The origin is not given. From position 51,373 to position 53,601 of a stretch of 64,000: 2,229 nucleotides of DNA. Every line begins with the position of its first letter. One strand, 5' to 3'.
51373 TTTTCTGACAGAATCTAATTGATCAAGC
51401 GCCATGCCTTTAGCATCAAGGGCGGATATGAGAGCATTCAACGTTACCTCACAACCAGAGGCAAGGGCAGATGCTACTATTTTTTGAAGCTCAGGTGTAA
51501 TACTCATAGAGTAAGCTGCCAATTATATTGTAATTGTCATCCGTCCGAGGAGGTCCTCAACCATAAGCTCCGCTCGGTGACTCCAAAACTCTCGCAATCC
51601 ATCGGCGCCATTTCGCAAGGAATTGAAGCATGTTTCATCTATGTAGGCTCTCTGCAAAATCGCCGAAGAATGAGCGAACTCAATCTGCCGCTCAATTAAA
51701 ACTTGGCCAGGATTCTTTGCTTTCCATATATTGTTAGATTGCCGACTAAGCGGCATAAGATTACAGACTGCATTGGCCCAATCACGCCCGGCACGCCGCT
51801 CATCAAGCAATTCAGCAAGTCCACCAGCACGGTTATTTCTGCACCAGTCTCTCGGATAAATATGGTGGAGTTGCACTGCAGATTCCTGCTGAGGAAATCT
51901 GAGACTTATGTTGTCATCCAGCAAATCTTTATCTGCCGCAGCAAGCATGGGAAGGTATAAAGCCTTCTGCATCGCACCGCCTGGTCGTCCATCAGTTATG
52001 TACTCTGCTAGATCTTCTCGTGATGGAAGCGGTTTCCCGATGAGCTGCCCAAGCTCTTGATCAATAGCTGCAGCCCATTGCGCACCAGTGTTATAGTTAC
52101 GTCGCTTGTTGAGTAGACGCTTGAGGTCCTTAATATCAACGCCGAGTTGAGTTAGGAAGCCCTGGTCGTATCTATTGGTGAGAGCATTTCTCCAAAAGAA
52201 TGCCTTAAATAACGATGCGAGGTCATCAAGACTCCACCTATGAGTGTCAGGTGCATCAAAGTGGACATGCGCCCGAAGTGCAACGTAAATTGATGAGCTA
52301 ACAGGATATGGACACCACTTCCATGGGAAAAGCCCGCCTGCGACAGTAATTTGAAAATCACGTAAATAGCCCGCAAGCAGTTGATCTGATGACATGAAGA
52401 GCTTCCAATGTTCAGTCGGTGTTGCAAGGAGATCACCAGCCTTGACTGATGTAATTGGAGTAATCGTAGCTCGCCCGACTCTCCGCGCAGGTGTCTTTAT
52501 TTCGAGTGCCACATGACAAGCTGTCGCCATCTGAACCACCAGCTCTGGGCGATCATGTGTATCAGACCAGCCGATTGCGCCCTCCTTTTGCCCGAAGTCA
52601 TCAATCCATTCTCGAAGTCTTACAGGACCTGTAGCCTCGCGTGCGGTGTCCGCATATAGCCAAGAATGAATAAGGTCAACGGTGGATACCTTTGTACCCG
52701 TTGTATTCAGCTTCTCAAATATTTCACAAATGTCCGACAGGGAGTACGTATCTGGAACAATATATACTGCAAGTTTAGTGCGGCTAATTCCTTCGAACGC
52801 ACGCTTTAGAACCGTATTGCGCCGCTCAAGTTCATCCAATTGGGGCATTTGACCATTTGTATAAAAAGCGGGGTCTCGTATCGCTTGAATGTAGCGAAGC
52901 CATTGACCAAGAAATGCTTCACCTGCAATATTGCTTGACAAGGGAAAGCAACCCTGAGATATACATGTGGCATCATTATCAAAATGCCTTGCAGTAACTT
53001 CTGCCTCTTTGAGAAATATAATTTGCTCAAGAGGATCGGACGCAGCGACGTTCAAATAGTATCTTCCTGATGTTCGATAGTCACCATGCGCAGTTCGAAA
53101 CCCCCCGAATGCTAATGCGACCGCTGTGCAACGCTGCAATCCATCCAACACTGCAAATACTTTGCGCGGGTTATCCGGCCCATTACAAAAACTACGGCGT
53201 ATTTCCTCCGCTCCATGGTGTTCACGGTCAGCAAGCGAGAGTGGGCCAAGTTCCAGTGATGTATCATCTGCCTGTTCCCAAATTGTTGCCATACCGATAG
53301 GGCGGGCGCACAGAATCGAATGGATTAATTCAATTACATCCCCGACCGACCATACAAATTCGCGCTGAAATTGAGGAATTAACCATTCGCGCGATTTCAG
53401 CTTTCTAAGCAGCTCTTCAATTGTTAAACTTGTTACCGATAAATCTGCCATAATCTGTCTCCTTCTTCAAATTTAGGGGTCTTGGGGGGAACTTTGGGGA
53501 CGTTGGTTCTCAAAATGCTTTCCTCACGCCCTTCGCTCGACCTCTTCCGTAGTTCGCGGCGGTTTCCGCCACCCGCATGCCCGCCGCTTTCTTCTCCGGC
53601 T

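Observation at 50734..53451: GmrSD-like DUF262/DUF1524 nuclease abutted to an AlbA_2 (Schlafen-type) protein: candidate unclassified defence pair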

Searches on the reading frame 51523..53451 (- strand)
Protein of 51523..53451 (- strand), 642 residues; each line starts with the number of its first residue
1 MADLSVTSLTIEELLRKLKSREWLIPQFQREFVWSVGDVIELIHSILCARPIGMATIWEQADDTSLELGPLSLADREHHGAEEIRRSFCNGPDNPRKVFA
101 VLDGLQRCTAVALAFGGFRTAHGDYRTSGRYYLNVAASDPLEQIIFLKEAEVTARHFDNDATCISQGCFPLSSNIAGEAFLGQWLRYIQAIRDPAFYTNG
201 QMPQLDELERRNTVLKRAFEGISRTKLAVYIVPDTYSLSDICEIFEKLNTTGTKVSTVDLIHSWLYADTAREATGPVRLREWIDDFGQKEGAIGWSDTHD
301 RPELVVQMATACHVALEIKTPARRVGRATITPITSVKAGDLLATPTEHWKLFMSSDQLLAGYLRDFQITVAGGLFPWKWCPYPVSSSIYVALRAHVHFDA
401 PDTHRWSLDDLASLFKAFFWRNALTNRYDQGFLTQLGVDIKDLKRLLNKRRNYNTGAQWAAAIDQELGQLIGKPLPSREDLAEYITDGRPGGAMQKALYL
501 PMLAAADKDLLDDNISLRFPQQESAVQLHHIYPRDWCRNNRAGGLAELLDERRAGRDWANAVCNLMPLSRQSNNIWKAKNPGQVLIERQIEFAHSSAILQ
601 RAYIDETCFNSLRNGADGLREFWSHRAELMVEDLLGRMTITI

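Call 3: search_protein_families(library=pfam, proteins=[window:51523-53451:-], max_evalue=0.01)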
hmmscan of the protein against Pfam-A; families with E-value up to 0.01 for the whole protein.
window:51523-53451:- (642 aa): 2 families
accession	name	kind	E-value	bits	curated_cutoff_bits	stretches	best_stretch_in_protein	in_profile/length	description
PF03235.19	GmrSD_N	-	6.8e-21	75.7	33.2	1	11-265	1-198/199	GmrSD restriction endonuclease, N-terminal domain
PF07510.16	GmrSD_C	-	0.0052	17.1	23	1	522-602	44-116/138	GmrSD restriction endonucleases, C-terminal domain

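Call 4: search_protein_families(library=padloc, proteins=[window:51523-53451:-], max_evalue=0.01)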
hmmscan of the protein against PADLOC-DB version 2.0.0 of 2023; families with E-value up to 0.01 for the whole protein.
window:51523-53451:- (642 aa): 17 families
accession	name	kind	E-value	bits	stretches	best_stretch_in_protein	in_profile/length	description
PDLC04151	HEC-05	-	1.6e-26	91.2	2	7-125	24-140/600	-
PDLC04150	HEC-05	-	2.5e-15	54.3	1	7-266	6-261/583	-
PDLC04153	HEC-05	-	7.4e-12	42.2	2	10-118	8-115/621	-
PDLC03877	NsnA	-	2.4e-10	38.2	1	7-54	49-98/385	-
PDLC04709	PDC-M55C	-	3.3e-10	37.3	1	10-272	16-245/554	-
PDLC04157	HEC-06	-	6.5e-07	26.3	1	206-269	176-237/558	-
PDLC04155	HEC-06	-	8.7e-06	22.5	0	239-270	211-242/562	-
PDLC04152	HEC-05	-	2e-05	21.3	0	10-60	8-61/566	-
PDLC02792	SspE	-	2.5e-05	20.8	1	10-113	12-105/771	SspE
PDLC02700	Orf5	-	0.00015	18.6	0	230-282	188-238/555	Orf5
PDLC04154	HEC-06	-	0.00021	18.1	0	243-273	218-248/569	-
PDLC02691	Orf5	-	0.00026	17.7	0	8-48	7-46/579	Orf5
PDLC02783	SspE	-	0.00037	16.9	1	5-112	8-105/793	SspE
PDLC02788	SspE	-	0.00043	16.7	1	20-113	17-111/797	SspE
PDLC02687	Orf5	-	0.0024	14.7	0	241-281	210-250/543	Orf5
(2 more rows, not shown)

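Call 5: search_protein_families(library=ncbifam, proteins=[window:51523-53451:-], max_evalue=0.1)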
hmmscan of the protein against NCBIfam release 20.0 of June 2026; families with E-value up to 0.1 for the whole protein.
window:51523-53451:- (642 aa): 0 families

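Call 8: find_homologous_proteins(query=window:51523-53451:-)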
Query window:51523-53451:- (642 aa): 552 proteins with E <= 0.001 among 8000 candidates; the best 120 are listed.
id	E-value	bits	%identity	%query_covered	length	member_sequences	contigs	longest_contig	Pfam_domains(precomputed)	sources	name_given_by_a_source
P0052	0.0e+0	1497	100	100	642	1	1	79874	PF03235.20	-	-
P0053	0.0e+0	1254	83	100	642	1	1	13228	PF03235.20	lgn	-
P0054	0.0e+0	1220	80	100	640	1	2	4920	PF03235.20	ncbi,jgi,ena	-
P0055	0.0e+0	1179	77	100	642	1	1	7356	PF03235.20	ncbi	-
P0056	0.0e+0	1178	76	100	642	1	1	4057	PF03235.20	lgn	-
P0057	0.0e+0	1151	76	100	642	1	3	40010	PF03235.20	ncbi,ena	-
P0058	0.0e+0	1140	74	100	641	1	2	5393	PF03235.20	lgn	-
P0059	0.0e+0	1139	73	100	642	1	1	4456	PF03235.20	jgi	jgi:hypothetical protein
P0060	0.0e+0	1128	72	100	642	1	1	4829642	PF03235.20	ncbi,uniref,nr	ncbi:DUF262 domain-containing protein [Geomonas nitrogeniifigens]|uniref:DUF262 domain-containing pr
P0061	0.0e+0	1127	74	100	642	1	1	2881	PF03235.20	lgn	-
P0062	0.0e+0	1105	72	100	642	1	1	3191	PF03235.20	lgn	-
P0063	0.0e+0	1065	69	100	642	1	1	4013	PF03235.20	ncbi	-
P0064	0.0e+0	1058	69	100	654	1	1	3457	PF03235.20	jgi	jgi:hypothetical protein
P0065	1.9e-285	966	63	100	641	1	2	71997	PF03235.20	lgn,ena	-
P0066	5.9e-271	918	60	100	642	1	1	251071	PF03235.20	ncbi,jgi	jgi:hypothetical protein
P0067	2.3e-270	916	60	100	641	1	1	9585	PF03235.20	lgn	-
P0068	4.4e-268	909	60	100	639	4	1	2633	PF03235.20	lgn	-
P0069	6.3e-264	895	59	100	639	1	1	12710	PF07510.17,PF03235.20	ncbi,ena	-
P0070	9.8e-257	871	59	100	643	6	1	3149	PF03235.20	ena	-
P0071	1.5e-251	854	57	100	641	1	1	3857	PF03235.20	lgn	-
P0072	1.2e-249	848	57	100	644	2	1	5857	PF03235.20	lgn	-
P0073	1.4e-249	848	56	100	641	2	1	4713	PF03235.20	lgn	-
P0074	1.8e-248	844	56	100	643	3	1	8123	PF03235.20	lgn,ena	-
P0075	3.5e-247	840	56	100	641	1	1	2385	PF03235.20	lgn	-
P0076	1.6e-245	834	56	100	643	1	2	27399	PF03235.20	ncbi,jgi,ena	-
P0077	1.5e-243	828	56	100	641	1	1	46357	PF03235.20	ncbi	ncbi:MAG: DUF262 domain-containing protein [Dehalococcoidia bacterium]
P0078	2.4e-243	827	55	100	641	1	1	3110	PF07510.17,PF03235.20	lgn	-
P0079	2.9e-243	827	55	100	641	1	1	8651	PF03235.20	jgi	jgi:hypothetical protein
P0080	1.4e-241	821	56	100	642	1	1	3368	PF03235.20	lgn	-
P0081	3.2e-241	820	56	100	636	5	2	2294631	PF03235.20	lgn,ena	-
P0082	1.1e-240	818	55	100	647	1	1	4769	PF03235.20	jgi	jgi:hypothetical protein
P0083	1.5e-240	818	56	100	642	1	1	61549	PF03235.20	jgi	jgi:hypothetical protein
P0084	2.1e-240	818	56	100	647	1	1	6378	PF03235.20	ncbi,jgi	jgi:hypothetical protein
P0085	2.7e-240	817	56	100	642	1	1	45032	PF03235.20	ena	-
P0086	1.3e-239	815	55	100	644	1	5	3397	PF03235.20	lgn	-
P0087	3.7e-239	813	56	100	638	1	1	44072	PF03235.20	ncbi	ncbi:DUF262 domain-containing protein [Chloroflexota bacterium]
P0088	2.1e-238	811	53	100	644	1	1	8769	PF03235.20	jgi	jgi:hypothetical protein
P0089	3.3e-238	810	55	99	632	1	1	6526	PF03235.20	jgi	jgi:hypothetical protein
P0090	1.7e-237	808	55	100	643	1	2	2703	PF03235.20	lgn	-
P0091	6.4e-237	806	54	100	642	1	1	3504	PF03235.20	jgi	jgi:hypothetical protein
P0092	1.1e-236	805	54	100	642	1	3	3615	PF03235.20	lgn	-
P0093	1.2e-235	802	55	100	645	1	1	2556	PF03235.20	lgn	-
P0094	1.6e-235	801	54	100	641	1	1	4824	PF03235.20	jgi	jgi:Protein of unknown function DUF262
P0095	4.0e-235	800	55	100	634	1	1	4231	PF03235.20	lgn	-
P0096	4.6e-235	800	56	100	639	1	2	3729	PF03235.20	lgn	-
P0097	4.8e-234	797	55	100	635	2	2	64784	PF03235.20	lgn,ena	-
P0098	1.1e-233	795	54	100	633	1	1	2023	PF03235.20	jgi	jgi:hypothetical protein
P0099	1.2e-233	795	55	100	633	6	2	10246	PF03235.20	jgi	jgi:hypothetical protein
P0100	1.6e-233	795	54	100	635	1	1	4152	PF03235.20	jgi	jgi:hypothetical protein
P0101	3.6e-233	794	55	99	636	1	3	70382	PF03235.20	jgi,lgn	jgi:hypothetical protein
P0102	5.4e-233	793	52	100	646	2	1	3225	PF03235.20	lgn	-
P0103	1.1e-232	792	53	100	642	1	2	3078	PF03235.20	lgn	-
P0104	2.0e-232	791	52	100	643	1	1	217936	PF03235.20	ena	-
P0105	8.3e-232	789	53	100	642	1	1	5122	PF03235.20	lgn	-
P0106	1.2e-231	789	55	100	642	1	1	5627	PF03235.20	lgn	-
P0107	2.6e-231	787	54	100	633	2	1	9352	PF03235.20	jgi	jgi:uncharacterized protein DUF262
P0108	6.7e-231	786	54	100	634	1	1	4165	PF03235.20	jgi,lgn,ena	-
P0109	2.0e-230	785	53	100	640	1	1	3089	PF03235.20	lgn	-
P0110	2.2e-230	784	53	100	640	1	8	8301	PF03235.20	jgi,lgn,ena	-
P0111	7.2e-230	783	55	100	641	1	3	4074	PF03235.20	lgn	-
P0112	4.6e-229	780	54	100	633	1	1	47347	PF03235.20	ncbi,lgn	ncbi:MAG: DUF262 domain-containing protein [Terriglobales bacterium]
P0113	6.1e-229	780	54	100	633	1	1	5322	PF03235.20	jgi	jgi:hypothetical protein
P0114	2.1e-228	778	53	99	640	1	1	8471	PF03235.20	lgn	-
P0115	5.4e-228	777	54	100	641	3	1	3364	PF03235.20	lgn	-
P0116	1.2e-227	775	53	100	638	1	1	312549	PF03235.20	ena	-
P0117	1.3e-227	775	54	100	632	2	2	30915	PF03235.20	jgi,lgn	jgi:hypothetical protein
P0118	1.6e-227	775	52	100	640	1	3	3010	PF03235.20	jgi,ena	-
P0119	7.3e-227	773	52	100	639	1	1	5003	PF03235.20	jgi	jgi:hypothetical protein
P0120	9.6e-227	772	51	100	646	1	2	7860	PF03235.20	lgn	-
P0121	1.3e-226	772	55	100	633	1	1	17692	PF03235.20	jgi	jgi:hypothetical protein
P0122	2.7e-226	771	54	100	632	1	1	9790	PF03235.20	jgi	jgi:hypothetical protein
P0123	2.9e-226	771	57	92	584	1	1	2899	PF03235.20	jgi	jgi:hypothetical protein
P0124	5.0e-226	770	53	100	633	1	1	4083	PF03235.20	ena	-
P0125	8.9e-226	769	53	100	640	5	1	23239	PF03235.20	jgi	jgi:hypothetical protein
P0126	3.0e-225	767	54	98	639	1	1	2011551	PF03235.20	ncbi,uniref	ncbi:GmrSD restriction endonuclease domain-containing protein [Lentisalinibacter salinarum]|uniref:G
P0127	7.5e-225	766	53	100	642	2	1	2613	PF03235.20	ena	-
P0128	1.1e-224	766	53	100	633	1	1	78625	PF03235.20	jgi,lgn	jgi:hypothetical protein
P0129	2.2e-224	765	53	99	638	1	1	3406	PF03235.20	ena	-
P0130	2.7e-224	764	52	100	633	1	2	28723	PF03235.20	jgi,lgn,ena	jgi:hypothetical protein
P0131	6.2e-224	763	53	100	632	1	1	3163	PF03235.20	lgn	-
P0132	1.2e-223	762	53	100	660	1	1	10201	PF03235.20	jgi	jgi:hypothetical protein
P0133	1.3e-223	762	53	100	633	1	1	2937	PF03235.20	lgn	-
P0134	3.4e-223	761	52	100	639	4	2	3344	PF03235.20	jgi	-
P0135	8.8e-223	759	52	100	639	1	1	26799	PF03235.20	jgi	jgi:hypothetical protein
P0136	1.4e-222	759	53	100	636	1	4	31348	PF03235.20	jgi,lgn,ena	-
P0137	6.5e-222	756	53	100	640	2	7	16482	PF03235.20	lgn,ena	-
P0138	6.5e-222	756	52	99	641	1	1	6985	PF03235.20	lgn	-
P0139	8.5e-222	756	52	100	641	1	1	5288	PF03235.20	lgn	-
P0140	2.4e-221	755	53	99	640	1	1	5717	PF03235.20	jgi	jgi:hypothetical protein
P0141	2.7e-221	754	52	100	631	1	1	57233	PF03235.20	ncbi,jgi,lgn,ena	jgi:hypothetical protein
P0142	2.8e-221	754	52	100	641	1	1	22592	PF03235.20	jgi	jgi:hypothetical protein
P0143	4.2e-221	754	52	100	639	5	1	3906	PF03235.20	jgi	jgi:hypothetical protein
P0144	4.4e-221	754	52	99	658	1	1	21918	PF03235.20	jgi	jgi:hypothetical protein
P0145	2.0e-220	752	52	100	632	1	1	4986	PF03235.20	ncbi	ncbi:MAG: DUF262 domain-containing protein [Chthonomonadales bacterium]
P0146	3.2e-220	751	52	100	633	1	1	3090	PF03235.20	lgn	-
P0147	2.3e-219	748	52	100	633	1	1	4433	PF03235.20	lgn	-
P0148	4.5e-219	747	52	100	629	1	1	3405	PF03235.20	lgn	-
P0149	6.2e-219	747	52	100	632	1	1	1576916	PF03235.20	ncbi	-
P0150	1.0e-218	746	51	100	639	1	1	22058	PF03235.20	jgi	jgi:hypothetical protein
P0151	2.3e-218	745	52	100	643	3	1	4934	PF03235.20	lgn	-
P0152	2.3e-218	745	51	100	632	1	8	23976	PF03235.20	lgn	-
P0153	1.1e-217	742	51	100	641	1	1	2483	PF03235.20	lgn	-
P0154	2.6e-217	741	51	100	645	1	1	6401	PF03235.20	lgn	-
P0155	4.3e-217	741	51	99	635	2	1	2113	PF03235.20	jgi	-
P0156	7.4e-217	740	52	100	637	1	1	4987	PF03235.20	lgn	-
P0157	1.6e-216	739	51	99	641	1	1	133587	PF03235.20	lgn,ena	-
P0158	4.5e-216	737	52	100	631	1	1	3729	PF03235.20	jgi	jgi:hypothetical protein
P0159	6.0e-216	737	50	100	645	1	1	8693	PF03235.20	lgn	-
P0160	1.2e-215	736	53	100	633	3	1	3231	PF03235.20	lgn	-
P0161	2.8e-215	735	51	100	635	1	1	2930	PF03235.20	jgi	jgi:hypothetical protein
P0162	3.4e-215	734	51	100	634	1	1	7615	PF03235.20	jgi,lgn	jgi:hypothetical protein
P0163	6.9e-215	733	51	100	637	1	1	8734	PF03235.20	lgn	-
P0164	7.4e-215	733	50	100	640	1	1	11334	PF03235.20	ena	-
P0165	1.2e-214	732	51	100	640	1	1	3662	PF03235.20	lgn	-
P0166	2.1e-214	732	52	100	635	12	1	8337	PF03235.20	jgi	jgi:hypothetical protein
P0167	2.1e-214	732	51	100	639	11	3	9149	PF03235.20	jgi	jgi:hypothetical protein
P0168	3.2e-214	731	51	100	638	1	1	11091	PF03235.20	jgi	jgi:Protein of unknown function DUF262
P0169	5.6e-214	730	51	100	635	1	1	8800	PF03235.20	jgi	jgi:hypothetical protein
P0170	1.2e-213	729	51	100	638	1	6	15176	PF03235.20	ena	-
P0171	2.5e-213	728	52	98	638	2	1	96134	PF03235.20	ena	-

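Call 11: find_related_loci(query=A1, collection=genome_contigs, flank=6000)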
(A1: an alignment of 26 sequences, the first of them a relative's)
Query A1 (642 aa) in genome_contigs; peptide patterns used: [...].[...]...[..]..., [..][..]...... (x = any residue, [..] = any of these).
108 stretches matched a pattern; 49 encode a relative of the query (tblastn E <= 1e-3); 45 distinct loci.
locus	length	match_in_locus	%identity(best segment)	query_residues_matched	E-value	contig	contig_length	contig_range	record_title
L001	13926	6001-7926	76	1-642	0e+0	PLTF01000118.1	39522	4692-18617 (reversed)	MAG: Fibrobacteres bacterium isolate bog_1184 73.20120700_S1D.234_contig_73258, whole genome shotgun sequence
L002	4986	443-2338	52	1-642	0e+0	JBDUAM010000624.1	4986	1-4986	MAG: Chthonomonadales bacterium isolate cluster4_bin.191 NODE_68797_length_4986_cov_3.083553, whole genome shotgun seque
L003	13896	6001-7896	52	1-642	0e+0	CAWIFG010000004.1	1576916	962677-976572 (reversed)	MAG: uncultured Acidobacteriaceae bacterium isolate MFD09603.bin.2.24 genome assembly, contig: contig_15857, whole genom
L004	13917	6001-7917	56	1-640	0e+0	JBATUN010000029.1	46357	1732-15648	MAG: Dehalococcoidia bacterium isolate MFD12951_ilm_asm_bin17 k127_52312, whole genome shotgun sequence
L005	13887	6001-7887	50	3-640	0e+0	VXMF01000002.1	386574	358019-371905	MAG: Terriglobia bacterium isolate SB0661_bin_30 NODE_21_length_386574_cov_73.155038, whole genome shotgun sequence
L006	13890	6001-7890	48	1-642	0e+0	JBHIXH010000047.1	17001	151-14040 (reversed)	MAG: Gammaproteobacteria bacterium isolate MAG45 WDNA05_bin.28.strict_47, whole genome shotgun sequence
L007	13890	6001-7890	48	3-640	0e+0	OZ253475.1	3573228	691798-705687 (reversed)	MAG: Candidatus Foliamicus sp. isolate 7574a00a-928a-48d9-85f6-2cf36d55d6c7 genome assembly, chromosome: 1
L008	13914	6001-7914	48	4-640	0e+0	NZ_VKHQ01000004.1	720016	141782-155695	Cognatiluteimonas profundi strain CHu50b-3-2 contig_4, whole genome shotgun sequence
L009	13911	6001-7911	46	1-637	0e+0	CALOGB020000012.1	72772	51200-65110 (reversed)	uncultured bacterium isolate Sph-ATUE_S111H113 genome assembly, contig: 12, whole genome shotgun sequence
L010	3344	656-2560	45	1-640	0e+0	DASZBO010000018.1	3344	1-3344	MAG TPA_asm: Sphingomicrobium sp. isolate SMAG_U6417 k141_52996, whole genome shotgun sequence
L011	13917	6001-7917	44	2-640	0e+0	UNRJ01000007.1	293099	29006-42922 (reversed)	Rhodobacteraceae bacterium Alg238-R152 genome assembly, contig: Contig_7, whole genome shotgun sequence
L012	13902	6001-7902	45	2-635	0e+0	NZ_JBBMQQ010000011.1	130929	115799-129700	Hoeflea sp. AS16 isolate_16_11, whole genome shotgun sequence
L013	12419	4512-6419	45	1-640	0e+0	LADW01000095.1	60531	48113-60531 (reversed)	MAG: Hyphomonadaceae bacterium BRH_c29 BRHa_1004336, whole genome shotgun sequence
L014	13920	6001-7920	45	1-642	3e-178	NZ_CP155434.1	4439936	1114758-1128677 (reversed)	Arthrobacter sp. NyZ413 chromosome, complete genome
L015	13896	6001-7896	44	4-635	2e-177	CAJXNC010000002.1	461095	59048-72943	MAG TPA_asm: uncultured Altererythrobacter sp. isolate SRR6201619_bin.1_MetaBAT_v2.12.1_MAG genome assembly, contig: NOD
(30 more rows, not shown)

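Call 39: search_solved_structures(query=A1, max_evalue=0.01, show_alignments=3)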
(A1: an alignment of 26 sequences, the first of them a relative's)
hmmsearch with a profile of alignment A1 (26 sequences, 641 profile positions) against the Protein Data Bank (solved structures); distinct sequences matched with E-value up to 0.01: 1.
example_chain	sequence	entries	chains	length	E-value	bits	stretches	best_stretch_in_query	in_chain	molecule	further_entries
7p9k_A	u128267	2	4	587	4.6e-17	64.7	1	10-268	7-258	DUF262 domain-containing protein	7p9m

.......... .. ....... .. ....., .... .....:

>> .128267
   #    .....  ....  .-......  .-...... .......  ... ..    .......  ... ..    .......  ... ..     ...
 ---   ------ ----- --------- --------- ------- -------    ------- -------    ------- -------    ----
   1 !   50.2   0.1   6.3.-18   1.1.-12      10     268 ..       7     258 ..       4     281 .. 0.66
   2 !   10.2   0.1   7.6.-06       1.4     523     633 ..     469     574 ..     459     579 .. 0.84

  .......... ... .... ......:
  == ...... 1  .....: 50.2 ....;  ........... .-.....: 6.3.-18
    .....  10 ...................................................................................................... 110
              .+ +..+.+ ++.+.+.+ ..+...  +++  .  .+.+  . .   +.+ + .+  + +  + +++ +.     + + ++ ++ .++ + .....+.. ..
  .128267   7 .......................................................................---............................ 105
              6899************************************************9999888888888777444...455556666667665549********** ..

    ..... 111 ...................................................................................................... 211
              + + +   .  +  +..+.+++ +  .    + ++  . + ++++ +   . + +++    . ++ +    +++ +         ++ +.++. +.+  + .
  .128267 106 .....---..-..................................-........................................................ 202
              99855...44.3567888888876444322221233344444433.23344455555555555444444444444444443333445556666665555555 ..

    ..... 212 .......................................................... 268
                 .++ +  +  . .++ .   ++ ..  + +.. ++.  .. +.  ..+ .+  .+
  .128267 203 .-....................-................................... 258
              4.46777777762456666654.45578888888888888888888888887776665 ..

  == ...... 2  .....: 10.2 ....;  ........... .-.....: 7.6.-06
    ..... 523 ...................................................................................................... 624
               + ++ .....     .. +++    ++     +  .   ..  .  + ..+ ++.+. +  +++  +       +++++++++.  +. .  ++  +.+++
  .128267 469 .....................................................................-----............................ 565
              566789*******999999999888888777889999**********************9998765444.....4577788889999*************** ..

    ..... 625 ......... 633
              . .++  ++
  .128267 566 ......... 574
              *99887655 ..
